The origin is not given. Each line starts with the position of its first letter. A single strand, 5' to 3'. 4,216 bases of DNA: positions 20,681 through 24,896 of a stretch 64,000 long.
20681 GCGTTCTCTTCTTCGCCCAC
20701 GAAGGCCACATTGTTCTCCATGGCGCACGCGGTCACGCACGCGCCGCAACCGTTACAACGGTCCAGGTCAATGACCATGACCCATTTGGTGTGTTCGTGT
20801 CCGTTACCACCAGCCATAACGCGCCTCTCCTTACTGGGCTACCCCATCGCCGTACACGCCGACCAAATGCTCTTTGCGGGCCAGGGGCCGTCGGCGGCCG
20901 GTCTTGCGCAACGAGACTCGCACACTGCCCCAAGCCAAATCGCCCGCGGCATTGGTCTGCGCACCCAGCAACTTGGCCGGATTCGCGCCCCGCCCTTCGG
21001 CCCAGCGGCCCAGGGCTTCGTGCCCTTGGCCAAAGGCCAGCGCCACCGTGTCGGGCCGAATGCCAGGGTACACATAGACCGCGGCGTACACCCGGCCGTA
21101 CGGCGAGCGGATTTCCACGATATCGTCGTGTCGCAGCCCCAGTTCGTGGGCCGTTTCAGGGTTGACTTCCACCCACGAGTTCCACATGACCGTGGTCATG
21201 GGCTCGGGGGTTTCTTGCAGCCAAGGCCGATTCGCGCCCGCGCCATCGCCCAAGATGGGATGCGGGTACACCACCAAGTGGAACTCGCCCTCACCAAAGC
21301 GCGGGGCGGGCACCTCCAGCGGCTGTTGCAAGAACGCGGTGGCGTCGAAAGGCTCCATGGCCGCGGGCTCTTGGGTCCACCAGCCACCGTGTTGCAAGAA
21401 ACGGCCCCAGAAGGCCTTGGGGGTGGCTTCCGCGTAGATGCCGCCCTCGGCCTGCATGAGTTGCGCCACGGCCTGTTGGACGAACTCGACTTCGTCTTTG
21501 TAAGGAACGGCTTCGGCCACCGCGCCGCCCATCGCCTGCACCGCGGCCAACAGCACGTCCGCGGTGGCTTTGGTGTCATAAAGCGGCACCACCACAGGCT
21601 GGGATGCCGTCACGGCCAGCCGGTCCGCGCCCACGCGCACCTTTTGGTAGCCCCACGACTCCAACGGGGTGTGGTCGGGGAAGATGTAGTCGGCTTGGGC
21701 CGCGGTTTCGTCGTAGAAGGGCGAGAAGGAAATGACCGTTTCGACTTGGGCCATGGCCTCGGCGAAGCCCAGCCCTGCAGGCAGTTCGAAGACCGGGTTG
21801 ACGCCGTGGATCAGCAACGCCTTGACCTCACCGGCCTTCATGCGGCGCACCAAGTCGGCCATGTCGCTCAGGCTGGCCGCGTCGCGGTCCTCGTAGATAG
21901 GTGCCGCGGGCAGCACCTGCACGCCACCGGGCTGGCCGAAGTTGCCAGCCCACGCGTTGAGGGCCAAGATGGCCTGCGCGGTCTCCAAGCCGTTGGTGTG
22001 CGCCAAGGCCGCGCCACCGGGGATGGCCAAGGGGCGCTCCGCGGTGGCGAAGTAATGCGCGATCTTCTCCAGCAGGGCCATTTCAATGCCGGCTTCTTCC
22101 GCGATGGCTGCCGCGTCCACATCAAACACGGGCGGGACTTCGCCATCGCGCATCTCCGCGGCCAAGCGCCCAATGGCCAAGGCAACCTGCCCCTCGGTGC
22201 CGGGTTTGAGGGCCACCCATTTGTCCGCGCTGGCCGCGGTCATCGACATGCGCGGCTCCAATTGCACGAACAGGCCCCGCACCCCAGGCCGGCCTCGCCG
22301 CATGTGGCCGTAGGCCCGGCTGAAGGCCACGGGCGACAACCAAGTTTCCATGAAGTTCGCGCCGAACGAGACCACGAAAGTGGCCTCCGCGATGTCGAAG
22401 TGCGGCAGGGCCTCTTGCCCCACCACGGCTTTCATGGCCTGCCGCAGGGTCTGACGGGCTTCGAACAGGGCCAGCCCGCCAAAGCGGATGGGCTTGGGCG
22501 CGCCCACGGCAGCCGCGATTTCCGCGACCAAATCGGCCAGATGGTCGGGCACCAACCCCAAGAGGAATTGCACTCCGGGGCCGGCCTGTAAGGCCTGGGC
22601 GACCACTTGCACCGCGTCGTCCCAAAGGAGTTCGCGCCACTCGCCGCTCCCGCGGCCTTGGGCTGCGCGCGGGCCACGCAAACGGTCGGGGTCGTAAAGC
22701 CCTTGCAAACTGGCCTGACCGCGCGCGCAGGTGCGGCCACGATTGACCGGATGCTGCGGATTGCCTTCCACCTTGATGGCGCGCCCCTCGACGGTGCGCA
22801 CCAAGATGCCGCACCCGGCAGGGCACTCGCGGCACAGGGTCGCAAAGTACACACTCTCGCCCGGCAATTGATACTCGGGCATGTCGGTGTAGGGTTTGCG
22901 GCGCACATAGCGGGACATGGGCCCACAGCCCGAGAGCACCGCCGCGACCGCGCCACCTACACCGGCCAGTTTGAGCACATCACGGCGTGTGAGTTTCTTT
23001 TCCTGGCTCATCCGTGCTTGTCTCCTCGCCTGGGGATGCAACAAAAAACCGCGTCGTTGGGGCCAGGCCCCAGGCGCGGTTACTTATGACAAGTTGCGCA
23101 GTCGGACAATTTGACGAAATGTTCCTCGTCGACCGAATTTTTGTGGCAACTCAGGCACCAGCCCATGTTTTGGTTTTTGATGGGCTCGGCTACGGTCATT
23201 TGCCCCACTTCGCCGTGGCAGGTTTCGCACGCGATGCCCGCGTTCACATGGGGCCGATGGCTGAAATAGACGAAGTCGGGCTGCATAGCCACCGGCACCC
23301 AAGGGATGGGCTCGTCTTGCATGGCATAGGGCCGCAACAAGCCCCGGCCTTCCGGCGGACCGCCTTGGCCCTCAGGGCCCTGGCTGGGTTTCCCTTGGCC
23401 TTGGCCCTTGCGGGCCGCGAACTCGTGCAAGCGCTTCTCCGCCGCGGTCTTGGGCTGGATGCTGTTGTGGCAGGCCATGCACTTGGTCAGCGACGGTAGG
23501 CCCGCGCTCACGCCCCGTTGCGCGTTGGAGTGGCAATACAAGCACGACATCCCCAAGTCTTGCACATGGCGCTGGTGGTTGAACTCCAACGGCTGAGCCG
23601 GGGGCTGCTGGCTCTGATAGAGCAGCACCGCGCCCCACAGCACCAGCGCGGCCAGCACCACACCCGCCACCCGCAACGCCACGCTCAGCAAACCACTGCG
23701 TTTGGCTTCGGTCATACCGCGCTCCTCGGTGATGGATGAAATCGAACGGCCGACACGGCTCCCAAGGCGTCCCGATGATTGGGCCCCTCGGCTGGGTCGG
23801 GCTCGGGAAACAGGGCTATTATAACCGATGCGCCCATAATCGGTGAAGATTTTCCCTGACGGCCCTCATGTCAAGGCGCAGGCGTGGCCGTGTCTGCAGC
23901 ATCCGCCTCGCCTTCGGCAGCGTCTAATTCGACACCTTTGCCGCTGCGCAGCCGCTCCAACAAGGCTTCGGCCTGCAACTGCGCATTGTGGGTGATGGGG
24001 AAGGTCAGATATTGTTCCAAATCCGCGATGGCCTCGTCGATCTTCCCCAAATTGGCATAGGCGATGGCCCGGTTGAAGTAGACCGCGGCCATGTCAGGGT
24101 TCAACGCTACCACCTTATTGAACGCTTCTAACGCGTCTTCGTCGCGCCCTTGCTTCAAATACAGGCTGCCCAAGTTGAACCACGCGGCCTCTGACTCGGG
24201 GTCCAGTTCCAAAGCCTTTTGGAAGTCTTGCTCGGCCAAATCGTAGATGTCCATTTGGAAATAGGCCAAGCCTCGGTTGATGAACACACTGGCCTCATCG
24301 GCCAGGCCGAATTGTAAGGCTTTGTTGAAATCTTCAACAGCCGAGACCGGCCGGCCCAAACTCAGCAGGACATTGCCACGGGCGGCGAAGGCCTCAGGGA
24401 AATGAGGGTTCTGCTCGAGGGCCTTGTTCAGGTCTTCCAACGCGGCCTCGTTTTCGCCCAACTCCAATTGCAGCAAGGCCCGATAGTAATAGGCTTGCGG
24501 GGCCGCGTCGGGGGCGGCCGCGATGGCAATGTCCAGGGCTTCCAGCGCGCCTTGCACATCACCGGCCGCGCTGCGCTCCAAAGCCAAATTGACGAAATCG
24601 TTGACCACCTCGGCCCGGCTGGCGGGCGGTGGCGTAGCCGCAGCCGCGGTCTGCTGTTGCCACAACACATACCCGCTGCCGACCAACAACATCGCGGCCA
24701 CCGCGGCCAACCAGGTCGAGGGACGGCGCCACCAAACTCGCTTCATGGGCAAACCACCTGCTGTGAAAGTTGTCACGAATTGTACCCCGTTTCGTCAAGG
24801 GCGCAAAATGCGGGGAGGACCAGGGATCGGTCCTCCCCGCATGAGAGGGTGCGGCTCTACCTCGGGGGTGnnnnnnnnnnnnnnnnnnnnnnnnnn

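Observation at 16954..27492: Nine co-oriented genes put a 12-haem cytochrome, a TPR protein and a lipoprotein cytochrome c around an Alternative Complex III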

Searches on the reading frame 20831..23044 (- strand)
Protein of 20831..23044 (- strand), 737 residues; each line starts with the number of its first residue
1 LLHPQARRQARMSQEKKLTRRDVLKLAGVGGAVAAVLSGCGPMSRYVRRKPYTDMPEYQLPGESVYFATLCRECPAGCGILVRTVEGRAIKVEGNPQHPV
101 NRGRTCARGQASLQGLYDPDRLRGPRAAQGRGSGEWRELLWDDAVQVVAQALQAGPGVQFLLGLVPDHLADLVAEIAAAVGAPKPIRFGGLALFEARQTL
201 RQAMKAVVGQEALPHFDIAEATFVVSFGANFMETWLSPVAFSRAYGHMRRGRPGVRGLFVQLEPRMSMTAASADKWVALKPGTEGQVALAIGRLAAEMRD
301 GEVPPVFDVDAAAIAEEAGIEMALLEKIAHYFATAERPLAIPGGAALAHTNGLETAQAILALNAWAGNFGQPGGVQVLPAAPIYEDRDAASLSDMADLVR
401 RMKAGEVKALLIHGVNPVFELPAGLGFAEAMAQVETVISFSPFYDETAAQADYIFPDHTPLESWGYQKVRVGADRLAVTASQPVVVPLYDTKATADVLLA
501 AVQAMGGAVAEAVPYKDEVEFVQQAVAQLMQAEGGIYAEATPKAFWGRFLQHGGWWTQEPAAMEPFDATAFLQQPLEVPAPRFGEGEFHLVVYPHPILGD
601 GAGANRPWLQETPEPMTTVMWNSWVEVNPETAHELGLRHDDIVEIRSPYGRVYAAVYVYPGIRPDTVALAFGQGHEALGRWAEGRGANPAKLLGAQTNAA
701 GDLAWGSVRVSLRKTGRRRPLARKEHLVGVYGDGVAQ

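Call 4: search_protein_families(library=pfam, proteins=[window:20831-23044:-], max_evalue=0.01)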
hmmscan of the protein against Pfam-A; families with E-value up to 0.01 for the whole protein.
window:20831-23044:- (737 aa): 4 families
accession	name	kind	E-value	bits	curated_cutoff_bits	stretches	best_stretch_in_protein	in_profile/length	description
PF04879.21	Molybdop_Fe4S4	-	9.3e-16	58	22.7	1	68-117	5-54/55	Molybdopterin oxidoreductase Fe4S4 domain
PF00384.28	Molybdopterin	-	9.5e-16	58.2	24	1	131-465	9-318/353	Molybdopterin oxidoreductase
PF01568.27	Molydop_binding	-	2e-13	50.8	26.8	1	622-688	28-90/110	Molydopterin dinucleotide binding domain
PF10518.14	TAT_signal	-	0.00079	19.7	22.7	1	17-36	1-20/21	TAT (twin-arginine translocation) pathway signal sequence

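Call 6: search_protein_families(library=ncbifam, proteins=[window:20831-23044:-], max_evalue=0.001)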
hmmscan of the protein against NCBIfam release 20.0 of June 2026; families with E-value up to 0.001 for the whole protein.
window:20831-23044:- (737 aa): 24 families
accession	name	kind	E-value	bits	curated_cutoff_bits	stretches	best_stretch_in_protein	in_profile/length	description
NF041783.2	mnquin_red_QrcB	equivalog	9.9e-87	291.7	440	1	61-714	47-694/695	menaquinone reductase molybdopterin-binding-like subunit QrcB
NF012032.0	PRK15488.1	equivalog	2.3e-55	187.9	694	3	17-292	2-263/759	thiosulfate reductase PhsA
NF041714.1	arsenate_red_ArrA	equivalog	2.9e-39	134.9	1600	2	18-295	3-281/848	arsenate respiratory reductase molybdopterin-containing subunit ArrA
TIGR01591.1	Fdh-alpha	equivalog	6.9e-33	113.7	666.25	2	69-153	1-82/672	formate dehydrogenase subunit alpha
TIGR02166.1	dmsA_ynfE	subfamily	5.1e-29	100.9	777.7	1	18-153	1-137/794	DMSO/selenate family reductase complex A subunit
NF011567.1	PRK14991.1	equivalog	3.8e-24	84.5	1750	2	432-513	650-729/1022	tetrathionate reductase subunit TtrA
NF047855.1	AssmNtatRedNasC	equivalog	2.4e-20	72.4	1100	1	397-465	400-468/708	assimilatory nitrate reductase catalytic subunit NasC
TIGR01553.1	formate-DH-alph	equivalog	2.7e-20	71.8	814.2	1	18-284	2-278/1009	formate dehydrogenase-N subunit alpha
TIGR03479.1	DMSO_red_II_alp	subfamily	4.6e-16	58.1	984.75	1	64-292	56-289/913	molybdopterin-dependent oxidoreductase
NF041513.1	formate_DH_Act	exception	7.2e-16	57.2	1400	1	69-152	45-127/1067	formate dehydrogenase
NF010055.0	PRK13532.1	equivalog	2e-13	49.5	904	1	18-152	3-132/830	nitrate reductase catalytic subunit NapA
NF041884.1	selenate_YnfF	exception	2e-13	49.1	1650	2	200-292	190-281/798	selenate/tellurate reductase subunit YnfF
TIGR01706.1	NAPA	equivalog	1.1e-11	43.9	930.55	1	18-151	2-131/830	periplasmic nitrate reductase subunit alpha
NF011566.1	PRK14990.1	exception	2e-11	42.6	1600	1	17-153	13-152/814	dimethylsulfoxide reductase subunit A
NF041323.1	Nitr_red_NasA_Halo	equivalog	2.6e-10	39.5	1000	1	74-374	3-310/673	assimilatory nitrate reductase NasA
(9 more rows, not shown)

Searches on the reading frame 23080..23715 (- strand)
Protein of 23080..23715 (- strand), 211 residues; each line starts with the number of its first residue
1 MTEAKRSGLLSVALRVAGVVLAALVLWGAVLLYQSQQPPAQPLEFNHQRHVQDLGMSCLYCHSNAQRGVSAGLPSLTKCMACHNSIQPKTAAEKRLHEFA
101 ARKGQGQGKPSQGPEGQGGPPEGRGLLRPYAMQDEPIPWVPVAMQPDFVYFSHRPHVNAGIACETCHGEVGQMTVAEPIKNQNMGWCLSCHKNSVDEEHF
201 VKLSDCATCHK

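Call 4: search_protein_families(library=pfam, proteins=[window:23080-23715:-], max_evalue=0.01)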
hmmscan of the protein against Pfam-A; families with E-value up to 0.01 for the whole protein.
window:23080-23715:- (211 aa): 5 families
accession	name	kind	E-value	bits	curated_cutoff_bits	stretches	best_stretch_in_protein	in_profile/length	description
PF14522.11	Cytochrome_C7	-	3.3e-13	49.7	24.8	2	149-211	1-67/67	Cytochrome c7 and related cytochrome c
PF02085.21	Cytochrom_CIII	-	1.7e-10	41.5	22.9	1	39-95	17-64/101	Class III cytochrome C family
PF14537.11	Cytochrom_c3_2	-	6e-08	33.5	25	1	53-95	4-45/79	Cytochrome c3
PF22113.1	Mtrc-MtrF_II-IV_dom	-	0.00037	20.5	30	1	57-92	8-44/176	Outer membrane cytochrome MtrC/MtrF-like, domains II/IV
PF09699.15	Paired_CXXCH_1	-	0.0048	17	20.6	1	157-193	4-38/41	Doubled CXXCH motif (Paired_CXXCH_1)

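Call 6: search_protein_families(library=ncbifam, proteins=[window:23080-23715:-], max_evalue=0.001)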
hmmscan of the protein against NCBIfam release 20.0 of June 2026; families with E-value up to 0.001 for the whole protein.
window:23080-23715:- (211 aa): 4 families
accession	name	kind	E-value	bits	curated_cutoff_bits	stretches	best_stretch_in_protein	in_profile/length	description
NF041781.1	mnquin_red_QrcA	equivalog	5e-30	104.4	180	2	17-96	6-85/174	menaquinone reductase multiheme cytochrome c subunit QrcA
TIGR04257.1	nanowire_3heme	domain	6.3e-11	42.3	40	1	148-211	12-75/75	c(7)-type cytochrome triheme domain-containing protein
NF041028.1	decahem_GSU2203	exception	9.3e-05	21.8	325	0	147-200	112-164/317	GSU2203 family decaheme c-type cytochrome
TIGR03507.1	decahem_SO1788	subfamily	0.00048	18.7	209.3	0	42-93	231-286/672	OmcA/MtrC family decaheme c-type cytochrome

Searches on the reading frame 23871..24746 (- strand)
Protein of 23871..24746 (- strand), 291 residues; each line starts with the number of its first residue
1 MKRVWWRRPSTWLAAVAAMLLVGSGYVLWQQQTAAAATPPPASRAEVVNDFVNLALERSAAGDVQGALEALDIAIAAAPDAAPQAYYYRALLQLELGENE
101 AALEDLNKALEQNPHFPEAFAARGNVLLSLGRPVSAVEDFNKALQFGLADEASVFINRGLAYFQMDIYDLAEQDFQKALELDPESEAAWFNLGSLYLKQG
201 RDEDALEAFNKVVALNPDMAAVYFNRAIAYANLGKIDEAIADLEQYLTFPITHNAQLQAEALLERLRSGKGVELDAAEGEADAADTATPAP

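Call 4: search_protein_families(library=pfam, proteins=[window:23871-24746:-], max_evalue=0.01)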
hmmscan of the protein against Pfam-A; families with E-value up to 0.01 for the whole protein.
window:23871-24746:- (291 aa): 26 families (the best 25 are shown)
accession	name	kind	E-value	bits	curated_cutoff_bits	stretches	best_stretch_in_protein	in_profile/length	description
PF00515.34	TPR_1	-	3.9e-45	150.3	27.8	5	152-184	1-33/34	Tetratricopeptide repeat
PF07719.23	TPR_2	-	8.5e-38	125.8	27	5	187-218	2-33/34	Tetratricopeptide repeat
PF13181.12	TPR_8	-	2.3e-29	99.5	25.7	4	188-218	3-33/34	Tetratricopeptide repeat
PF13432.12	TPR_16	-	8.2e-27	93.7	32.7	4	158-218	3-63/65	Tetratricopeptide repeat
PF13414.12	TPR_11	-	3e-26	91.3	26.8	3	193-234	1-42/42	TPR repeat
PF13371.12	TPR_9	-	2.2e-24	85.7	35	3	193-266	2-72/73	Tetratricopeptide repeat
PF13431.12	TPR_17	-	7e-24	82.5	24.4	3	175-207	2-34/34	Tetratricopeptide repeat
PF13424.12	TPR_12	-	1.1e-18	67.6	30.1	3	151-215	2-74/77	Tetratricopeptide repeat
PF13428.12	TPR_14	-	2.1e-18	65.4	23.5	3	187-227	2-42/44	Tetratricopeptide repeat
PF14559.12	TPR_19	-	4.9e-16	59.3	25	3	168-212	7-51/68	Tetratricopeptide repeat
PF13174.12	TPR_6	-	8.5e-16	57.9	26.3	1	188-218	2-32/33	Tetratricopeptide repeat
PF23914.1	TPR_CcmH_CycH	-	2.9e-08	34.1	42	1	177-224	41-88/158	Cytochrome c-type biogenesis protein H TPR domain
PF12895.13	ANAPC3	-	1.8e-07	31.8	27.2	1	175-245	12-81/82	Anaphase-promoting complex, cyclosome, subunit 3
PF12569.14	NatA_aux_su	-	2.2e-07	30.7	33.3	1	84-161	193-267/515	N-terminal acetyltransferase A, auxiliary subunit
PF14561.12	TPR_20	-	1.5e-06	28.9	25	0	173-215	9-51/90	Tetratricopeptide repeat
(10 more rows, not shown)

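Call 6: search_protein_families(library=ncbifam, proteins=[window:23871-24746:-], max_evalue=0.001)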
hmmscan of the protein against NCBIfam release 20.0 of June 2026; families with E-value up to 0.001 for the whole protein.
window:23871-24746:- (291 aa): 26 families (the best 25 are shown)
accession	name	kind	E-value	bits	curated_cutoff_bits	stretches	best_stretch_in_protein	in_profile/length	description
TIGR02521.1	type_IV_pilW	equivalog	4.4e-22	78.8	154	2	39-186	22-169/234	type IV pilus biogenesis/stability protein PilW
NF040959.1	MamA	equivalog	1.6e-20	73.4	200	2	150-243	103-196/204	magnetosome protein MamA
NF033762.1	social_mot_Tgl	equivalog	7.3e-20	71.4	225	1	52-244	35-228/252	social motility TPR repeat lipoprotein Tgl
NF047558.1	TPR_END_plus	domain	1.5e-19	69.7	32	3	222-247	1-26/56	TPR end-of-group domain-containing protein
NF008391.2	PRK11189.1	equivalog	4.3e-19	69.1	250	1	151-247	64-160/297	lipoprotein NlpI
TIGR00990.1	3a0801s09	subfamily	6.1e-19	68.1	757.25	1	84-211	332-458/615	mitochondrial import receptor subunit TOM70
TIGR02917.1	PEP_TPR_lipo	equivalog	6.1e-19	67.4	312.2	2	192-246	843-897/899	XrtA/PEP-CTERM system TPR-repeat protein PrsT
TIGR02552.1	LcrH_SycD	equivalog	3.1e-14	52.8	104.8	1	161-245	27-111/136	SycD/LcrH family type III secretion system chaperone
NF033920.0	C39_PA2778_fam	equivalog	1.6e-13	50.7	150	2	170-245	174-249/255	PA2778 family cysteine peptidase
NF033758.1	gliding_GltE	equivalog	3e-13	49.5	225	2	116-249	221-354/411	adventurous gliding motility TPR repeat lipoprotein GltE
NF002725.1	PRK02603.1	equivalog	3.7e-11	43.3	143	1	151-243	34-129/173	photosystem I assembly protein Ycf3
NF047371.1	FlcA_CTERM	equivalog_domain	4.2e-11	42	300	1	56-146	447-536/646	periplasmic flagellar collar protein FlcA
NF047507.1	TPR_BatC_Lepto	exception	1.5e-10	40.9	175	1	137-220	44-130/214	TPR repeat-containing protein BatC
NF052415.1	T3SS_chap_SctY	equivalog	1.7e-09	38.1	70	1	161-248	15-105/106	type III secretion apparatus assembly chaperone SctY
NF008757.0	PRK11788.1-5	equivalog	5e-09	35.8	363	1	166-255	194-284/388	lipopolysaccharide assembly protein LapB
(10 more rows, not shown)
